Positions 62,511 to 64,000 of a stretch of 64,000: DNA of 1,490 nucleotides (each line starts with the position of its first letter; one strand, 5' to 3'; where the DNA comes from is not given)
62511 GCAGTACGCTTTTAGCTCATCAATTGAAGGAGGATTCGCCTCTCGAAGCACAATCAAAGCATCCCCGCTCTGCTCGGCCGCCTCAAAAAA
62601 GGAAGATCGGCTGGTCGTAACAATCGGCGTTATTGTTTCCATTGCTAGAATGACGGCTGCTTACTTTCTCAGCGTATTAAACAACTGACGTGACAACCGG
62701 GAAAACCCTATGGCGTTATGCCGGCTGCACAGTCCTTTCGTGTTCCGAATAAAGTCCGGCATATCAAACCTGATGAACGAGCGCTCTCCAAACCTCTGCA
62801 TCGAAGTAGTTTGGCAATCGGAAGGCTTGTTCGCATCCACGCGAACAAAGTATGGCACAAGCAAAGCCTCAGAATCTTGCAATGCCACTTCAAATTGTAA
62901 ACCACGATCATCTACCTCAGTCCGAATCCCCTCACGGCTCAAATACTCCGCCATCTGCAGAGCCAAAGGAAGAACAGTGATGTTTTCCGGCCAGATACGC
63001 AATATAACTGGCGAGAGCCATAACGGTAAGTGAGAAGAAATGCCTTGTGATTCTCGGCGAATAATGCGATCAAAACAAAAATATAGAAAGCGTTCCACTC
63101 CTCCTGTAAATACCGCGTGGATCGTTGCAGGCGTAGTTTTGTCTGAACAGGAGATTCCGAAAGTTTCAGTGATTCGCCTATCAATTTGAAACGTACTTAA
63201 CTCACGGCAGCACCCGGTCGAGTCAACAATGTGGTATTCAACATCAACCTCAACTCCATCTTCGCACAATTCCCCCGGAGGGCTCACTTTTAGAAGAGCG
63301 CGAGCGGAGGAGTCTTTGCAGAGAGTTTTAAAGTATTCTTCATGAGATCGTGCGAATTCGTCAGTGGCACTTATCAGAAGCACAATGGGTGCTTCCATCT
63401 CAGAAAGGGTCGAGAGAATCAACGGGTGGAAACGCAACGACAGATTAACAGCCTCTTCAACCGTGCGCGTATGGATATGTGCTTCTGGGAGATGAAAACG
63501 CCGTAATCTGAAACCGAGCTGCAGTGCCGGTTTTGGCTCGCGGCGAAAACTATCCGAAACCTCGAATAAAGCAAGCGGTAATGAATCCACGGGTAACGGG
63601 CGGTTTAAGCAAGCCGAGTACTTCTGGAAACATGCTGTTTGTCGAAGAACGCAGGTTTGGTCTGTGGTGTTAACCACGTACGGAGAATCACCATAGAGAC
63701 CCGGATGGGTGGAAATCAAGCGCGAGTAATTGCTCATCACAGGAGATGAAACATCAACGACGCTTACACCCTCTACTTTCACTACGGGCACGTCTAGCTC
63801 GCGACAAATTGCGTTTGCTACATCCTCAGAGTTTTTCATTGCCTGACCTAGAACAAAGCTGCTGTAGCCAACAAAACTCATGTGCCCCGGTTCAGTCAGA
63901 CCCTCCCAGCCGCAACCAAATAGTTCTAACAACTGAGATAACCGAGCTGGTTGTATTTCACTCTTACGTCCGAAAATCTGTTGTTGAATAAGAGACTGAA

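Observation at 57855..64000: Orphan biosynthetic operon: ThrRS-like ligase, TauD-like dioxygenase, HemN-like and B12-dependent radical SAM enzymes, MFS-like exporter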

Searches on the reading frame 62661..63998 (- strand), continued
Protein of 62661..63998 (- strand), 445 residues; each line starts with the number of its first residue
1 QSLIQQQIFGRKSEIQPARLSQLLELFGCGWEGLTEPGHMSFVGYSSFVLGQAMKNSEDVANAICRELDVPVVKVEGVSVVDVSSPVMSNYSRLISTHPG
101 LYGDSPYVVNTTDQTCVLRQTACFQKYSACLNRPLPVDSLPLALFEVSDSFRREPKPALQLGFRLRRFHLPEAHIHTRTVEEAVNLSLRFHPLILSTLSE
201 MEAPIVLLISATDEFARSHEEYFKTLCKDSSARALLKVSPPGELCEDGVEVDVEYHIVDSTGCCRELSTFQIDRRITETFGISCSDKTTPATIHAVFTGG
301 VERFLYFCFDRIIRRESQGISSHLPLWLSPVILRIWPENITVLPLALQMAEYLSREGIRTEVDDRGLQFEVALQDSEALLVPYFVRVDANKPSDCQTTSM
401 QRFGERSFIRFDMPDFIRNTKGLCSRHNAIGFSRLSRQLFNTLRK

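Call 89: find_encoding_contigs(protein=P0201, flank=10000, max_places=2)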
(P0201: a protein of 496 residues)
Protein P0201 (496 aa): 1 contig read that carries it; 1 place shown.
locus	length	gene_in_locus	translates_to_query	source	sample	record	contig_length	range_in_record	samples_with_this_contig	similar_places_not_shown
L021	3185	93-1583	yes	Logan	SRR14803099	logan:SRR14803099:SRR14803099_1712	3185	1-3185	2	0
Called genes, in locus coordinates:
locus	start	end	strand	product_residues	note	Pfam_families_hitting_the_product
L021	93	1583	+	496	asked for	PF03129:HGTP_anticodon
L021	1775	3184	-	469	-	?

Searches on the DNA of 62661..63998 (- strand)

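Call 50: search_rna_families(sources=[L002, L004, L005, L009, L001, L008], threshold=gathering)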
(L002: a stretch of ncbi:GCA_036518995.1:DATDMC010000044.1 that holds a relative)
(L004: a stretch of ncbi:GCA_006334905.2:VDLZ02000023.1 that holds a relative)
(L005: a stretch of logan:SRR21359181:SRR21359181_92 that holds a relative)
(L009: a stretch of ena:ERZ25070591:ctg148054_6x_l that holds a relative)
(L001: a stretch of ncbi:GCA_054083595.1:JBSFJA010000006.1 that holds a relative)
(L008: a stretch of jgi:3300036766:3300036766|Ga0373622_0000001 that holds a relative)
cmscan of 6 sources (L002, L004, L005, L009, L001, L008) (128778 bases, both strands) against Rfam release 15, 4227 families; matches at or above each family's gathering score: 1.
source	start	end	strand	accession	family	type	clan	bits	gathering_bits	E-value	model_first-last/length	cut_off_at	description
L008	5186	5425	+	RF00230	T-box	Cis-reg; leader;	-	106.4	93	3.3e-22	1-219/219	no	T-box leader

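Call 51: search_rna_families(source=L008, start=5000, end=6000, threshold=gathering, show_alignments=1)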
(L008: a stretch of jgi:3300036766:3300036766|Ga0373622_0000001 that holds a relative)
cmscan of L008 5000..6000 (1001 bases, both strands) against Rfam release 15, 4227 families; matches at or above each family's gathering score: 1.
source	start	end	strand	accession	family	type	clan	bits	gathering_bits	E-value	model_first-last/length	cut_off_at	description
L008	5186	5425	+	RF00230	T-box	Cis-reg; leader;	-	106.4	93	2.6e-24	1-219/219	no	T-box leader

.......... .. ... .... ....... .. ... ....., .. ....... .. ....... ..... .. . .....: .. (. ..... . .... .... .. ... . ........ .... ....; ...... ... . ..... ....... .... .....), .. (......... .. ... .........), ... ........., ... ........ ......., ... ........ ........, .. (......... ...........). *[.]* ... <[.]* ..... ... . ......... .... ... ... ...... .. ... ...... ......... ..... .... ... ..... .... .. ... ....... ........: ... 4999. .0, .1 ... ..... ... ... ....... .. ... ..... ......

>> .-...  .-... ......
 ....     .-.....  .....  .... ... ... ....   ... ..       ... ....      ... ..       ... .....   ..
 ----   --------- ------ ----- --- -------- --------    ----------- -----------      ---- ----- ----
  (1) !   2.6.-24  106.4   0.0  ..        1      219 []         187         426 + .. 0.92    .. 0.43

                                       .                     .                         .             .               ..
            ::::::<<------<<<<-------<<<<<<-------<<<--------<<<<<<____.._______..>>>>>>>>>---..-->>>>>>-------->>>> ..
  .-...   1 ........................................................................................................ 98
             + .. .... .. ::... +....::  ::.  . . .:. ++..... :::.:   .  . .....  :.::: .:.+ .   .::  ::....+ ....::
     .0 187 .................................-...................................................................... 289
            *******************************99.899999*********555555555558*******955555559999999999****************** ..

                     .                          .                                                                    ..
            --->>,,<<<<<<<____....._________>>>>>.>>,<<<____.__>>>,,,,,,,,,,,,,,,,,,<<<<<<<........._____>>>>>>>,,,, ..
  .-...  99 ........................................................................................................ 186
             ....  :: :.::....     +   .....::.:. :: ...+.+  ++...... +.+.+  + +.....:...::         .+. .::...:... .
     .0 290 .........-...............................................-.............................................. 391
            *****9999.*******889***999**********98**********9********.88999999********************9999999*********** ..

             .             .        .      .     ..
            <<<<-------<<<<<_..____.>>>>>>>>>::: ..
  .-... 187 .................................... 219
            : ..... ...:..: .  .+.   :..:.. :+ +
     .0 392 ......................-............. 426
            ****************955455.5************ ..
